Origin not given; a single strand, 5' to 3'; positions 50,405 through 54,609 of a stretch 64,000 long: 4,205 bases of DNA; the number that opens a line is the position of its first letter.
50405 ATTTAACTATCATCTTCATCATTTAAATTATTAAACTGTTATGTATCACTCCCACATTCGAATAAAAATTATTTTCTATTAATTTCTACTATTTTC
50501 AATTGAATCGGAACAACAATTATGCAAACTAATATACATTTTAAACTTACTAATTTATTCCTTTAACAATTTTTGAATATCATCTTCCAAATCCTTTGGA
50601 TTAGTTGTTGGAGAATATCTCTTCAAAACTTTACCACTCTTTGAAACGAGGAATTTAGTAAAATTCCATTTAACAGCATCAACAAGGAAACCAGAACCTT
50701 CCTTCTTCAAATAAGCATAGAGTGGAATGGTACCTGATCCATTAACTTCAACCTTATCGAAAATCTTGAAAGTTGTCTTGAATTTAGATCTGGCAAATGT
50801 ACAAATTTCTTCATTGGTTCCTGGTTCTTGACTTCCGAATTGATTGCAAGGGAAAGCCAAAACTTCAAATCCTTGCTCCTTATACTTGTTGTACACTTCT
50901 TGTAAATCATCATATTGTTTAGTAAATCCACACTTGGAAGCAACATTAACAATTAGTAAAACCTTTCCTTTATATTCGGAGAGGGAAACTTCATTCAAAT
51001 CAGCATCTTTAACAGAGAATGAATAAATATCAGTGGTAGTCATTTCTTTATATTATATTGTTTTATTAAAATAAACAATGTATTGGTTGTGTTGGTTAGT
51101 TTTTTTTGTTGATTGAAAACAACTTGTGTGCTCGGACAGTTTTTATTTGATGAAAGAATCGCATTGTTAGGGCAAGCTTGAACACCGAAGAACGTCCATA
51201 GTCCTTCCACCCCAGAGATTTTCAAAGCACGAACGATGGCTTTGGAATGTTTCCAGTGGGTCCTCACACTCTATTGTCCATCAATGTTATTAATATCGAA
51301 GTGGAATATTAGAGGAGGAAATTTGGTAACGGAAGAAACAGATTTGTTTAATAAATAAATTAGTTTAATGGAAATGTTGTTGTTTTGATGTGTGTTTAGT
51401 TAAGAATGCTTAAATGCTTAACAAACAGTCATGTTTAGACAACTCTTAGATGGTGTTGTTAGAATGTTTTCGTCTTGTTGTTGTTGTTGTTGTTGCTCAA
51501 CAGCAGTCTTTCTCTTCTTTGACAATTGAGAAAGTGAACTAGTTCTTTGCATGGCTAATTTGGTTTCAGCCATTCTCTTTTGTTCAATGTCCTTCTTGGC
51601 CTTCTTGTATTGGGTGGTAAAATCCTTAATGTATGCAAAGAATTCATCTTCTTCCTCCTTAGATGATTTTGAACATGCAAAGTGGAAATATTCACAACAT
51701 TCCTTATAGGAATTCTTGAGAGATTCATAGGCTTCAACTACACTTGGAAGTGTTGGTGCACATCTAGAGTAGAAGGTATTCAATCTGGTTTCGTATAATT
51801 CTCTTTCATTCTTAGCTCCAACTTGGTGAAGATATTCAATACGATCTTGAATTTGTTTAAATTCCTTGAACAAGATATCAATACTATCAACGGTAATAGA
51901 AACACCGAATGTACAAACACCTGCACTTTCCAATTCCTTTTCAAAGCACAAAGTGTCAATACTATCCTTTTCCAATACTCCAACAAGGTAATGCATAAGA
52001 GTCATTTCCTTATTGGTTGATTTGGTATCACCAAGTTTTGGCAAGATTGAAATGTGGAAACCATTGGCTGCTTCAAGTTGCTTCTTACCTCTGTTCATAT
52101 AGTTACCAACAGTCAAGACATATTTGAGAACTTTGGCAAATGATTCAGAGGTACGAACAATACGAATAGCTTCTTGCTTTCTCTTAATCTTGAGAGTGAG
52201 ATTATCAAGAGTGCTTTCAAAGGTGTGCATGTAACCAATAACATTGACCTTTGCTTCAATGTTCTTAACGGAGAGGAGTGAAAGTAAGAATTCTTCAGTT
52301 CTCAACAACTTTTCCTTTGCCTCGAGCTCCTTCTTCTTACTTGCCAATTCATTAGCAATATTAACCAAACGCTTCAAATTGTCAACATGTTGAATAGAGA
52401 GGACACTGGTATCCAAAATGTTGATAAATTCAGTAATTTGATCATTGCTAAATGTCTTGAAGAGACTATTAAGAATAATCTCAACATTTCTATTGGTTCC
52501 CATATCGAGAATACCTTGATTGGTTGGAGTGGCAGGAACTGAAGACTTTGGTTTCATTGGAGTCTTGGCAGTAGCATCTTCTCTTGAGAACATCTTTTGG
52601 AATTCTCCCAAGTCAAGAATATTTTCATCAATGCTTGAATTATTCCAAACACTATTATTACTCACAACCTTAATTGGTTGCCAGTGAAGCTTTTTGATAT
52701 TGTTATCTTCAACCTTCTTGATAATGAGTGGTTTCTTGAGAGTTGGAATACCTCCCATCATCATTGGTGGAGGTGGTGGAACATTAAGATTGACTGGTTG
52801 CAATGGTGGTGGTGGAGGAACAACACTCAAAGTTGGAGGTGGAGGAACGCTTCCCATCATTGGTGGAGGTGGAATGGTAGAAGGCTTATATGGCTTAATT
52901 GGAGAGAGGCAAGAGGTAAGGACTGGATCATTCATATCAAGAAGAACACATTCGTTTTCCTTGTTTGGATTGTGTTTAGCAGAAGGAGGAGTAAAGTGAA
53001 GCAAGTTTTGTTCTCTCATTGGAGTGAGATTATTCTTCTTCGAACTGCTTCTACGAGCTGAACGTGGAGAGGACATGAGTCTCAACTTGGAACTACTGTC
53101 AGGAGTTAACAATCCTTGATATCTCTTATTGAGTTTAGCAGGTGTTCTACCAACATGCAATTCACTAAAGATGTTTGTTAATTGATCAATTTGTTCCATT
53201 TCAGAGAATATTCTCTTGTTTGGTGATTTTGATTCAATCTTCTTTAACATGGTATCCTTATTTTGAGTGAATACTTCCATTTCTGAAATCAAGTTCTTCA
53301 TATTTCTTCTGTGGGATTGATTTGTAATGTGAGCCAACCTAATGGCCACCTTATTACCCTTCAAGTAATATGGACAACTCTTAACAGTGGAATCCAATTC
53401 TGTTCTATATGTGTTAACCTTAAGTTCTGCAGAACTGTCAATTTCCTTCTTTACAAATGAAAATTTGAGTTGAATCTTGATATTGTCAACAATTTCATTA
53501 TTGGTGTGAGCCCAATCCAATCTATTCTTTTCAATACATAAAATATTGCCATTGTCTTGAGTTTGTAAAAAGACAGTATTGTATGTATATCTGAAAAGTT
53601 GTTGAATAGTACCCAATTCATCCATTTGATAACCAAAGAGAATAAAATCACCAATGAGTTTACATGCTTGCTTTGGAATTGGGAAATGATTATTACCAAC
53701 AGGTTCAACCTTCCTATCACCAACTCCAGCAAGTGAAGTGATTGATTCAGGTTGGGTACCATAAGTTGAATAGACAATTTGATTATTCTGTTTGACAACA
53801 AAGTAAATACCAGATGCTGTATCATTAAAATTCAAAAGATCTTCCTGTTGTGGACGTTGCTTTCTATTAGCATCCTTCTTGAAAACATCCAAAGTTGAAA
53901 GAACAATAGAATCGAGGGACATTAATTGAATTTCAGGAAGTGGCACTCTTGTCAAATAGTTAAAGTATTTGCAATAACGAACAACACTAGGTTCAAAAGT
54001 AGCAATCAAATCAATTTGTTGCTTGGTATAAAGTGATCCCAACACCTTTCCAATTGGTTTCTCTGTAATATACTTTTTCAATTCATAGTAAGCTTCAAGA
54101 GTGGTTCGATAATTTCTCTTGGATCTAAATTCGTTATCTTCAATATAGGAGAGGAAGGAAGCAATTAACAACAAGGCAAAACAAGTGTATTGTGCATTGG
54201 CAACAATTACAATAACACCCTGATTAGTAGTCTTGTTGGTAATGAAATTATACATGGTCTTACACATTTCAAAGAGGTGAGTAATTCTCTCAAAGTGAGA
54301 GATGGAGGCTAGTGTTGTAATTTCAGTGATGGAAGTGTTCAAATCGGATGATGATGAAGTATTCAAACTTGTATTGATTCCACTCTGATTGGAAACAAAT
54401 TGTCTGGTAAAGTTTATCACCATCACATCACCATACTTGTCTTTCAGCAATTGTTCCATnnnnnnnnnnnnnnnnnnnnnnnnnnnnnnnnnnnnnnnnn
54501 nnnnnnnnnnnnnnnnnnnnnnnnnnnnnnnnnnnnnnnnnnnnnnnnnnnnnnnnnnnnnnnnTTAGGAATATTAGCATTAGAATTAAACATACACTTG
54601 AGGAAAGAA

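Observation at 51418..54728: Formin whose N-terminal regulatory region is an inactive PTEN-like phosphatase + C2 module rather than GBD/FH3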

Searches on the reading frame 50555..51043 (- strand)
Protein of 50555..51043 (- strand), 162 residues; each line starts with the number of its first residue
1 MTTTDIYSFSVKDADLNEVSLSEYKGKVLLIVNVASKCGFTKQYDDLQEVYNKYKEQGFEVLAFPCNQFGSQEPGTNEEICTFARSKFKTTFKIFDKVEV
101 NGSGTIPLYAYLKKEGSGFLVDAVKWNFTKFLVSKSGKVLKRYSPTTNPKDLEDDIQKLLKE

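Call 61: search_protein_families(library=pfam, proteins=[window:50555-51043:-], max_evalue=0.001)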
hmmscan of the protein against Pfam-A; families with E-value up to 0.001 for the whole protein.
window:50555-51043:- (162 aa): 3 families
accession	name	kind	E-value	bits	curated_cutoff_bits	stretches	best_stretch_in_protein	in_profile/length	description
PF00255.25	GSHPx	-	4.2e-43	145.8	27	1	6-113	1-108/108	Glutathione peroxidase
PF00578.27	AhpC-TSA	-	1.5e-08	35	26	1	7-67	6-68/124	AhpC/TSA family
PF08534.16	Redoxin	-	6.9e-08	32.8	26.6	1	8-64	8-68/148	Redoxin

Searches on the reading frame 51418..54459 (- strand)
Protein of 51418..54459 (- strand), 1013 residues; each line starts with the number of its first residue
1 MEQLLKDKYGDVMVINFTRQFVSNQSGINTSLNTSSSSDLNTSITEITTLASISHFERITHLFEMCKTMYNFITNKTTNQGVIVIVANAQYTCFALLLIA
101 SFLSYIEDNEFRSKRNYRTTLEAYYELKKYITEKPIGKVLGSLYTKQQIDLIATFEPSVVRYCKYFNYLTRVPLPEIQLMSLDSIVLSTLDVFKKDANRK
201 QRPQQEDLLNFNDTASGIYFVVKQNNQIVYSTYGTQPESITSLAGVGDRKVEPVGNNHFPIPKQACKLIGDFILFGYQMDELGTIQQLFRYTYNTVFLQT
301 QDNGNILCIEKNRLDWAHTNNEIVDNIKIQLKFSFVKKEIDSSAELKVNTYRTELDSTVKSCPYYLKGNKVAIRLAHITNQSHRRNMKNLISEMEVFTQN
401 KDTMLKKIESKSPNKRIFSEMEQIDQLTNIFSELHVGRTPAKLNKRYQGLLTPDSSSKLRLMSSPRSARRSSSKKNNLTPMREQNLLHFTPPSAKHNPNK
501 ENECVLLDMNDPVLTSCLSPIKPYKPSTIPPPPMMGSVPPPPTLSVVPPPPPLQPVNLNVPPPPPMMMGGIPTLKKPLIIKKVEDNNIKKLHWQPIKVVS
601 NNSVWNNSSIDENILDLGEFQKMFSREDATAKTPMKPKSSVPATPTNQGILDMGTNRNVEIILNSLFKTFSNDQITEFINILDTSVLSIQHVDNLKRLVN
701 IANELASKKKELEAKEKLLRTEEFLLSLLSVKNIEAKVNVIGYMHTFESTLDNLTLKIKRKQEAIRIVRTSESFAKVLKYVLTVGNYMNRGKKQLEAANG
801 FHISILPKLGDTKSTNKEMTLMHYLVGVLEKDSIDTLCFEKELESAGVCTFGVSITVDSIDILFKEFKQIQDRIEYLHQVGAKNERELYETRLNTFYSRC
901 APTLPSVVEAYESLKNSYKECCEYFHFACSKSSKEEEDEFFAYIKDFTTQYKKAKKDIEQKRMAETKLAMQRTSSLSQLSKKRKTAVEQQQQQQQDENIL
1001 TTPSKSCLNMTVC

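Call 3: search_protein_families(library=pfam, proteins=[window:51418-54459:-], max_evalue=1)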
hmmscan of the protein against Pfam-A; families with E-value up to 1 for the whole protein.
window:51418-54459:- (1013 aa): 1 family
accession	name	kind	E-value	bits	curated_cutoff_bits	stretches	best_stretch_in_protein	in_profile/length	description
PF02181.28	FH2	-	6.8e-60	203.6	34.8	1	586-952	9-372/372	Formin Homology 2 Domain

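Call 17: find_homologous_proteins(query=window:51418-54459:-, max_evalue=0.00001)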
Query window:51418-54459:- (1013 aa): 6 proteins with E <= 0.00001 among 8000 candidates.
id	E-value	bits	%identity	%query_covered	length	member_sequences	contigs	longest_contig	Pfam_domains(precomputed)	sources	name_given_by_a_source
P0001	0.0e+0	2268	100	100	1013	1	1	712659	PF02181.29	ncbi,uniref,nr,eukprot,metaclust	ncbi:FH2 domain-containing protein [Naegleria gruberi]|uniref:FH2 domain-containing protein n=1 Tax=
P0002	0.0e+0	1321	62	98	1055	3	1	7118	PF02181.29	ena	-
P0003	0.0e+0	1313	62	97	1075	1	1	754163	PF02181.29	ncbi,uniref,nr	ncbi:hypothetical protein C9374_014591 [Naegleria lovaniensis]|uniref:FH2 domain-containing protein 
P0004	0.0e+0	1247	60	96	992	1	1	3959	PF02181.29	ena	-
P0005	1.1e-167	578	36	97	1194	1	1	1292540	PF02181.29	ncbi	ncbi:hypothetical protein ABK040_008733 [Willaertia magna]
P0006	7.4e-12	62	23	46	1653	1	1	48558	PF02181.29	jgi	jgi:hypothetical protein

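Call 25: search_protein_families(library=pfam, proteins=[P0003, P0005], max_evalue=0.1)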
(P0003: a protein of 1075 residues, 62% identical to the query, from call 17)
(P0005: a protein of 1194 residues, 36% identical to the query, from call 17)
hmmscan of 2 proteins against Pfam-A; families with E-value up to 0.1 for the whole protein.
P0003 (1075 aa): 1 family
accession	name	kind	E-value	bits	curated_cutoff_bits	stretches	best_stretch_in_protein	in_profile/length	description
PF02181.28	FH2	-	5.4e-56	190.8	34.8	1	657-1027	6-372/372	Formin Homology 2 Domain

P0005 (1194 aa): 1 family
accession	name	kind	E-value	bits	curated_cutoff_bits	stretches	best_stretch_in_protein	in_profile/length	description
PF02181.28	FH2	-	5.8e-54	184.1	34.8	1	744-1140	8-372/372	Formin Homology 2 Domain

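Call 39: list_cluster_members(proteins=[P0001, P0007, P0008, P0009, P0010, P0011, P0013, P0002, P0004])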
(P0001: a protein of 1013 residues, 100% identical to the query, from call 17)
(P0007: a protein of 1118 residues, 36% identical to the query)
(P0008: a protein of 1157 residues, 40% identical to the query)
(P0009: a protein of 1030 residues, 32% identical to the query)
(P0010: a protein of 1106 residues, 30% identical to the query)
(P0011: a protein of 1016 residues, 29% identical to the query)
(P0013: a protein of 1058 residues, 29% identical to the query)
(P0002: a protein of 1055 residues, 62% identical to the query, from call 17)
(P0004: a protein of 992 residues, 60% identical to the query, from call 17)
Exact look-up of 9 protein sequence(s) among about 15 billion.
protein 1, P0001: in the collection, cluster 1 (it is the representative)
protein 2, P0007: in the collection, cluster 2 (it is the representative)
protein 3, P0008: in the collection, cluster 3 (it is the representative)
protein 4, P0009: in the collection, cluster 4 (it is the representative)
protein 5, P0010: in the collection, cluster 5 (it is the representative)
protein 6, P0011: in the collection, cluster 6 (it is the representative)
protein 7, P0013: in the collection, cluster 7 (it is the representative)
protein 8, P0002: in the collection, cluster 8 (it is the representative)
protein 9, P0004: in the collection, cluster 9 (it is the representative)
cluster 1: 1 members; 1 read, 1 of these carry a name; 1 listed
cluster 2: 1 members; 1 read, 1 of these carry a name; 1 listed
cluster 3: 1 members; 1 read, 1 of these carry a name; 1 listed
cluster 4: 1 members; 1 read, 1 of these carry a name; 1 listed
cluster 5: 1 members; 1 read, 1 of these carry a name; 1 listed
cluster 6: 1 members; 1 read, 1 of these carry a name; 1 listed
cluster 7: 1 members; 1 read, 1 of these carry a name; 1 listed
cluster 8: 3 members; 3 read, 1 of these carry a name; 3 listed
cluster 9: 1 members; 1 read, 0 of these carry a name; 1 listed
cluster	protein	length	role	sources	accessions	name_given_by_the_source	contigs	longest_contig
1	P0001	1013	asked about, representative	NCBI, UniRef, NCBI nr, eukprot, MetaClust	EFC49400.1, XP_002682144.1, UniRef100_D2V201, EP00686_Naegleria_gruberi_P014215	FH2 domain-containing protein [Naegleria gruberi] | FH2 domain-containing protein n=1 Tax=Naegleria gruberi TaxID=5762 RepID=D2V201_NAEGR | XP_002682144.1 FH2 domain-containing protein [Naegleria gruberi strain NEG-M]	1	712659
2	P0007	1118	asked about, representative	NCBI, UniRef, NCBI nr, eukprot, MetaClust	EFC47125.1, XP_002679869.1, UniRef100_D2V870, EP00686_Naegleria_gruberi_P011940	FH2 domain-containing protein [Naegleria gruberi] | FH2 domain-containing protein n=1 Tax=Naegleria gruberi TaxID=5762 RepID=D2V870_NAEGR | XP_002679869.1 FH2 domain-containing protein [Naegleria gruberi strain NEG-M]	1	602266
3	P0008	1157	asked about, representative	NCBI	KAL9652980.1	hypothetical protein ABK040_015495 [Willaertia magna]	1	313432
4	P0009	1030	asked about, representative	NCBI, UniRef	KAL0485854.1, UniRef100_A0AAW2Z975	formin-like protein [Acrasis kona] | Formin-like protein n=1 Tax=Acrasis kona TaxID=1008807 RepID=A0AAW2Z975_9EUKA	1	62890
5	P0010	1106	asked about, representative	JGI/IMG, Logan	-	hypothetical protein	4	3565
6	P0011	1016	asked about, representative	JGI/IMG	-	hypothetical protein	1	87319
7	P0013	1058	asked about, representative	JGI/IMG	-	hypothetical protein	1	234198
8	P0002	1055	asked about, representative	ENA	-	-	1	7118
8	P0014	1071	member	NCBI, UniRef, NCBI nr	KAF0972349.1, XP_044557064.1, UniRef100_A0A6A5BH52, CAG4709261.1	hypothetical protein FDP41_009252 [Naegleria fowleri] | FH2 domain-containing protein n=1 Tax=Naegleria fowleri TaxID=5763 RepID=A0A6A5BH52_NAEFO | uncharacterized protein FDP41_009252 [Naegleria fowleri]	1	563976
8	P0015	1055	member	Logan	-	-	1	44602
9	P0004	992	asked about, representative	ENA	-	-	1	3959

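Call 47: search_protein_families(library=pfam, proteins=[P0014, P0002, P0004], max_evalue=10)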
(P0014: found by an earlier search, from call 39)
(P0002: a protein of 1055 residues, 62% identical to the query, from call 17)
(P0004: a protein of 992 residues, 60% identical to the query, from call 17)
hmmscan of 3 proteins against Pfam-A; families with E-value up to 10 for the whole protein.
P0014 (1071 aa): 2 families
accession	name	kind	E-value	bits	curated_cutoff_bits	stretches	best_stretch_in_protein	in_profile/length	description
PF02181.28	FH2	-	8.9e-59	199.9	34.8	1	655-1024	7-372/372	Formin Homology 2 Domain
PF06346.17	Drf_FH1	-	0.0034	17.7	40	1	588-636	66-111/157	Formin Homology Region 1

P0002 (1055 aa): 3 families
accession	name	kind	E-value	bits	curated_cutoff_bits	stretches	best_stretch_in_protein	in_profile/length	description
PF02181.28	FH2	-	8.7e-59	200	34.8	1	639-1008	7-372/372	Formin Homology 2 Domain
PF06346.17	Drf_FH1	-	0.0033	17.7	40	1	572-620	66-111/157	Formin Homology Region 1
PF11589.14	DUF3244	-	0.073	13.5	25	1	242-303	34-95/96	Domain of unknown function (DUF3244)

P0004 (992 aa): 4 families
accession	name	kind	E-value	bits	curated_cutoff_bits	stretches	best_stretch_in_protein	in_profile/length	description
PF02181.28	FH2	-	1.3e-59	202.7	34.8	1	566-933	4-372/372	Formin Homology 2 Domain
PF22481.1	DUF6985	-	0.13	13.2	24.5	1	893-959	36-102/148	Domain of unknown function (DUF6985)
PF07361.16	Cytochrom_B562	-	0.2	12.7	30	1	907-952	49-88/102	Cytochrome b562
PF00913.24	Trypan_glycop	-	2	8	22.1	1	913-980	247-312/367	Trypanosome variant surface glycoprotein (A-type)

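Call 74: find_encoding_contigs(protein=P0001, flank=3000, max_places=2)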
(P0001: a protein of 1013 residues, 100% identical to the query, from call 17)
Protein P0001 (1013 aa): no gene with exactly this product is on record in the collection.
